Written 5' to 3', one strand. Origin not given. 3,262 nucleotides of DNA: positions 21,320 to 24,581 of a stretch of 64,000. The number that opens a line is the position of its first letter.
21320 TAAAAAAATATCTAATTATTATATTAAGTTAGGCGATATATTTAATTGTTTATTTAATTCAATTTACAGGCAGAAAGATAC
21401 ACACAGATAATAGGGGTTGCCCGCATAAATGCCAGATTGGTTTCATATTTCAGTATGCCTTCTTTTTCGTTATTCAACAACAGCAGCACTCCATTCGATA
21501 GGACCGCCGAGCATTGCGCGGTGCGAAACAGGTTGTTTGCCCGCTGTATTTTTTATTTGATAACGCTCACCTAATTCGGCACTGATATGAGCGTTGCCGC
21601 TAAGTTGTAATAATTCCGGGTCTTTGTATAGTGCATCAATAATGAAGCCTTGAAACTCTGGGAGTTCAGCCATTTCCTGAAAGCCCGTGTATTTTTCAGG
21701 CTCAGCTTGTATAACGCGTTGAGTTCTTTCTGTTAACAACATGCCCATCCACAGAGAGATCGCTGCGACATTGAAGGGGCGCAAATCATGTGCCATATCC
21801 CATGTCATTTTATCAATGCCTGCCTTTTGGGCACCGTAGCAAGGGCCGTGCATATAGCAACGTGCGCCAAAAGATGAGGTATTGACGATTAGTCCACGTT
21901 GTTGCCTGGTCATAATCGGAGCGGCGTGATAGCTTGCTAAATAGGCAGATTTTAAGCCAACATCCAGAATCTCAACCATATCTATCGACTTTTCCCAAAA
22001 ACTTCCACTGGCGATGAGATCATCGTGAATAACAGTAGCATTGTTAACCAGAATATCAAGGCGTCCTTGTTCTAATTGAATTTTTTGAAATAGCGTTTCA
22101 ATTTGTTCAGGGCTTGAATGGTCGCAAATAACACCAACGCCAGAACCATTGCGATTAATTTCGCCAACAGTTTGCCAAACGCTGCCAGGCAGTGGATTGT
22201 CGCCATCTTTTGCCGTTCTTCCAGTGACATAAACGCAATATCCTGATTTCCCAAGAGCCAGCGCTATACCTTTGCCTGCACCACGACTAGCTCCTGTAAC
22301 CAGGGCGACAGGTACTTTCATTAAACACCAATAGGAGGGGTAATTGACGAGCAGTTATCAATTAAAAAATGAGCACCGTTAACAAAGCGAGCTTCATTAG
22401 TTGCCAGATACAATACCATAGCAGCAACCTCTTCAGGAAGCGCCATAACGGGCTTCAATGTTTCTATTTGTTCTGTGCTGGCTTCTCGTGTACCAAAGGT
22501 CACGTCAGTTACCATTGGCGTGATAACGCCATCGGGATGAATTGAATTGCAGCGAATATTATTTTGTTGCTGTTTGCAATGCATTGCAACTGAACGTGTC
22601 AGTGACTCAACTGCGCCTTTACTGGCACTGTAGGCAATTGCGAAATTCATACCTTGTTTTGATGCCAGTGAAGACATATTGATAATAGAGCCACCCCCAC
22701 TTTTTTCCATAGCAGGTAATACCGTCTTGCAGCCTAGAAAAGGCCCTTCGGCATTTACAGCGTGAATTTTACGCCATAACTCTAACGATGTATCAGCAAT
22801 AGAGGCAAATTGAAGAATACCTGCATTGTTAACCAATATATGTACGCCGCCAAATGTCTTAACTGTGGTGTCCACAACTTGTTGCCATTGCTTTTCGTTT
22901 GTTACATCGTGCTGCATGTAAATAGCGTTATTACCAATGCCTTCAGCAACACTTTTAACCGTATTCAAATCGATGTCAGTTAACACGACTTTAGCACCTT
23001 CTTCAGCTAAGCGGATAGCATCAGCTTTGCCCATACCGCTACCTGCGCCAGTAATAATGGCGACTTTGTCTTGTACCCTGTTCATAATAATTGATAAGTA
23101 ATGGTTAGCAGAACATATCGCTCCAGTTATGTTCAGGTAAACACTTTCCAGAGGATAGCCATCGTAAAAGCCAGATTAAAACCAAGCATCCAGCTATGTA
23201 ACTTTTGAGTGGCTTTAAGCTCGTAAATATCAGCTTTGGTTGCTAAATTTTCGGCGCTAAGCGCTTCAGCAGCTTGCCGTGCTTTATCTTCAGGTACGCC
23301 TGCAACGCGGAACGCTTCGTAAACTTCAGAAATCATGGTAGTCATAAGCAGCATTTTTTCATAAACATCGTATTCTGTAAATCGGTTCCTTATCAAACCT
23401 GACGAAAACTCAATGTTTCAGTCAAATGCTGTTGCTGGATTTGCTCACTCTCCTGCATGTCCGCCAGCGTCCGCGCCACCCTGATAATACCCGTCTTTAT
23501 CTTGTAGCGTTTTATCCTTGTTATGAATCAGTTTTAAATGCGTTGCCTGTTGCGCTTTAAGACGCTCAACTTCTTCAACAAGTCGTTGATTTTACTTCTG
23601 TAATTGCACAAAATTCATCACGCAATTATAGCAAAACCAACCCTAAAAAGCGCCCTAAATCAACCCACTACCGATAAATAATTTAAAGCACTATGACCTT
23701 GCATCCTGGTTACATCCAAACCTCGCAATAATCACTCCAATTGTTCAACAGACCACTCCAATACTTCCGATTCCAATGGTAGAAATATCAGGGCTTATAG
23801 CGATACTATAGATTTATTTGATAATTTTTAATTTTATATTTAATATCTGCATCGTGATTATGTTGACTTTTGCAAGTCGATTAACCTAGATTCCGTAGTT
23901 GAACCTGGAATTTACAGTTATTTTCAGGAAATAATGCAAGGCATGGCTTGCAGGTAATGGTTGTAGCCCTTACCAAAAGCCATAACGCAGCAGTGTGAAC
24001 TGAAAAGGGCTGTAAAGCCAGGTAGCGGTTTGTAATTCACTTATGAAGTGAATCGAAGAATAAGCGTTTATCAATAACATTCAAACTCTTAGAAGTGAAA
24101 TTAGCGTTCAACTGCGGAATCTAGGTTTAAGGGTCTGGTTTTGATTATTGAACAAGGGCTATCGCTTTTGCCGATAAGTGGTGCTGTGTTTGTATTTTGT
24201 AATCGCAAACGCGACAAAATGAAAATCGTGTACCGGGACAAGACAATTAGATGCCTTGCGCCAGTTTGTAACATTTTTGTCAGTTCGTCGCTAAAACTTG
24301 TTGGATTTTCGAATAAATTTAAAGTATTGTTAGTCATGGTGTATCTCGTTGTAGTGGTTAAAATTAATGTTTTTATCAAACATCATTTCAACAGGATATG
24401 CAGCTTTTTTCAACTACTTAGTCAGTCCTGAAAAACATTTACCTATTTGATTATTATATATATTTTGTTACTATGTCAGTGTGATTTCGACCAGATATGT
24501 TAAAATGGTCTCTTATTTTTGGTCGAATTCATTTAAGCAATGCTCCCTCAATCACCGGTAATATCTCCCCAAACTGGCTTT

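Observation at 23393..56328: ~32.8-kb genomic island inserted into the 3' end of comM, bounded by a 68-bp perfect direct repeat and a displaced comM tail.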

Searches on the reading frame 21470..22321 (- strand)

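Call 9: search_protein_families(library=pfam, proteins=[window:21470-22321:-])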
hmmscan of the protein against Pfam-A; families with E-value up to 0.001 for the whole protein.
window:21470-22321:- (283 aa): 2 families
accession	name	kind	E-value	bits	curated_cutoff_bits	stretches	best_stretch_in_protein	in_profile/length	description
PF00106.31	adh_short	-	7.5e-32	110.8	26.6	1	5-205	2-192/195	short chain dehydrogenase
PF13561.12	adh_short_C2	-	1.7e-22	80.6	27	1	10-217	1-197/236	Enoyl-(Acyl carrier protein) reductase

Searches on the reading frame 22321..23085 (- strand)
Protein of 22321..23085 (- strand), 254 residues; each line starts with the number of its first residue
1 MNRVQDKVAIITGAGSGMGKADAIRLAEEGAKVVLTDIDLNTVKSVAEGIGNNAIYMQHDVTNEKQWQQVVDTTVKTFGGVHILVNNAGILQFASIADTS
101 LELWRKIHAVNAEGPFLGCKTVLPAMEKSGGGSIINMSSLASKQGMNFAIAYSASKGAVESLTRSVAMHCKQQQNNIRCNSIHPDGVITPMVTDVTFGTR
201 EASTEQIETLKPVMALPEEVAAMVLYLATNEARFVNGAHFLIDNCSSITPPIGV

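Call 9: search_protein_families(library=pfam, proteins=[window:22321-23085:-])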
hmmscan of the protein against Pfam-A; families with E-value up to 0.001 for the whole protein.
window:22321-23085:- (254 aa): 3 families
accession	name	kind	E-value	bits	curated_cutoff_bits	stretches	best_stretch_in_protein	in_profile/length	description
PF13561.12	adh_short_C2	-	3.9e-57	194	27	1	13-243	1-232/236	Enoyl-(Acyl carrier protein) reductase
PF00106.31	adh_short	-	3.1e-53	180.6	26.6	1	7-195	1-190/195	short chain dehydrogenase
PF08659.16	KR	-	7.2e-09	36.2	22.6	1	10-165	4-162/180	KR domain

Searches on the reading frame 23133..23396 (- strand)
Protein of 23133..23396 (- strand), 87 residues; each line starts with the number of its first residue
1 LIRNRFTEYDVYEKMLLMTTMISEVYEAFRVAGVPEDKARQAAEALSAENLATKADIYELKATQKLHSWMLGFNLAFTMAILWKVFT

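Call 7: search_protein_families(library=pfam, proteins=[window:23133-23396:-])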
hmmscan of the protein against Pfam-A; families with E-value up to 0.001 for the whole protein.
window:23133-23396:- (87 aa): 0 families

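Call 23: search_protein_families(library=phrogs, proteins=[window:23133-23396:-], max_evalue=0.001)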
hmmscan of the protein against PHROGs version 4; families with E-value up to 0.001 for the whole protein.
window:23133-23396:- (87 aa): 0 families

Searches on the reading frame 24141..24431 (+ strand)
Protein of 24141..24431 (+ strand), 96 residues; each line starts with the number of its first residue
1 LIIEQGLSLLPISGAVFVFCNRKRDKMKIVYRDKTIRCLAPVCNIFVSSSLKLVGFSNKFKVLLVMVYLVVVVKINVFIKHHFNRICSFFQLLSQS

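Call 9: search_protein_families(library=pfam, proteins=[window:24141-24431:+])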
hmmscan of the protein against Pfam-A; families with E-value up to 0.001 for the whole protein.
window:24141-24431:+ (96 aa): 1 family
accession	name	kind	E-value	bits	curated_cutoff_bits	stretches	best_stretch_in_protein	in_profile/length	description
PF05717.18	TnpB_IS66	-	2.2e-08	34.3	26.6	1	2-39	22-59/101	IS66 Orf2 like protein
